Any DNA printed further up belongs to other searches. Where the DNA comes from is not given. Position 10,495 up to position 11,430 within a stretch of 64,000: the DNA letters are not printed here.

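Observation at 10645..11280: Intact GIY-YIG-like (T5orf172) plus C-terminal small-domain protein embedded at the 3' end of the gatCAB operon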

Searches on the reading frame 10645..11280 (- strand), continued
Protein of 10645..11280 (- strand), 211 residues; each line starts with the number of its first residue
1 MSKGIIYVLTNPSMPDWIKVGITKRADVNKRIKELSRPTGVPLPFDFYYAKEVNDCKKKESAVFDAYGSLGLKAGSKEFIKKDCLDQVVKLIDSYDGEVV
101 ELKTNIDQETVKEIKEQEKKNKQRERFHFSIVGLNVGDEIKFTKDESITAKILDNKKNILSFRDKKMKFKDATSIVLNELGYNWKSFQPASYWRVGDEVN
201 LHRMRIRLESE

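Call 94: get_annotated_region(hit=H27, flank=6000)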
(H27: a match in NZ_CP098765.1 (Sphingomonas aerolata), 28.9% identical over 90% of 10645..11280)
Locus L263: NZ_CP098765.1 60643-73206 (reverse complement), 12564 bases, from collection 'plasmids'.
description: Sphingomonas aerolata strain PDD-32b-11 plasmid unnamed3, complete sequence
organism: Sphingomonas aerolata (NCBI taxid 185951)
taxonomy: Bacteria; Pseudomonadota; Alphaproteobacteria; Sphingomonadales; Sphingomonadaceae; Sphingomonas; Sphingomonas aerolata
host: -; source: cloud water; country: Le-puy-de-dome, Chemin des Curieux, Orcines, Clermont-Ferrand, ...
typing (MOB-suite, as given by PLSDB): non-mobilizable
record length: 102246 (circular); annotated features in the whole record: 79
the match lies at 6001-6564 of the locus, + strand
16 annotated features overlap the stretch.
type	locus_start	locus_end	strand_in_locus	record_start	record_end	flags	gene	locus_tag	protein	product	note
CDS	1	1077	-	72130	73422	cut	-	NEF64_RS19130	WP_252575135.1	Fic family protein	-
CDS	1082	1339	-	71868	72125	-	-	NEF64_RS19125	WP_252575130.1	hypothetical protein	-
CDS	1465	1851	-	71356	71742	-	-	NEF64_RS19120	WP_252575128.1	DUF3768 domain-containing protein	-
CDS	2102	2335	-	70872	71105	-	-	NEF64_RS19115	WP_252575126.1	hypothetical protein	-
CDS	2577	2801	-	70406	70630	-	-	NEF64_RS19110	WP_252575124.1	DUF3489 domain-containing protein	-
CDS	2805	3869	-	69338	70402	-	-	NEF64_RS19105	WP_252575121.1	BsuBI/PstI family type II restriction endonuclease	GO:0009307 - DNA restriction-modification system [Evidence IEA]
CDS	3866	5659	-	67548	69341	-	-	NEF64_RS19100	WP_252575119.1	N-6 DNA methylase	GO:0006306 - DNA methylation [Evidence IEA]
CDS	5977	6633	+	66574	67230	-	-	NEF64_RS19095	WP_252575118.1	GIY-YIG nuclease family protein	-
CDS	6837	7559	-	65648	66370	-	-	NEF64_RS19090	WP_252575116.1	hypothetical protein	-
CDS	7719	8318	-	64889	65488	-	-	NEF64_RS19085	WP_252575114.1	thermonuclease family protein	-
CDS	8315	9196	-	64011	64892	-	-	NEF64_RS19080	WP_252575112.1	toprim domain-containing protein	-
CDS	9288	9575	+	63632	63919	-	-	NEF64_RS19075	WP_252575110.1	hypothetical protein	-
CDS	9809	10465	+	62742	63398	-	-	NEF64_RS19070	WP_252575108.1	lytic transglycosylase domain-containing protein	-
CDS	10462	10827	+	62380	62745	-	-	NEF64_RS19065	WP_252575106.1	TrbC/VirB2 family protein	-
CDS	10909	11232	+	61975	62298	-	-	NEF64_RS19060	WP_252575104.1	VirB3 family type IV secretion system protein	-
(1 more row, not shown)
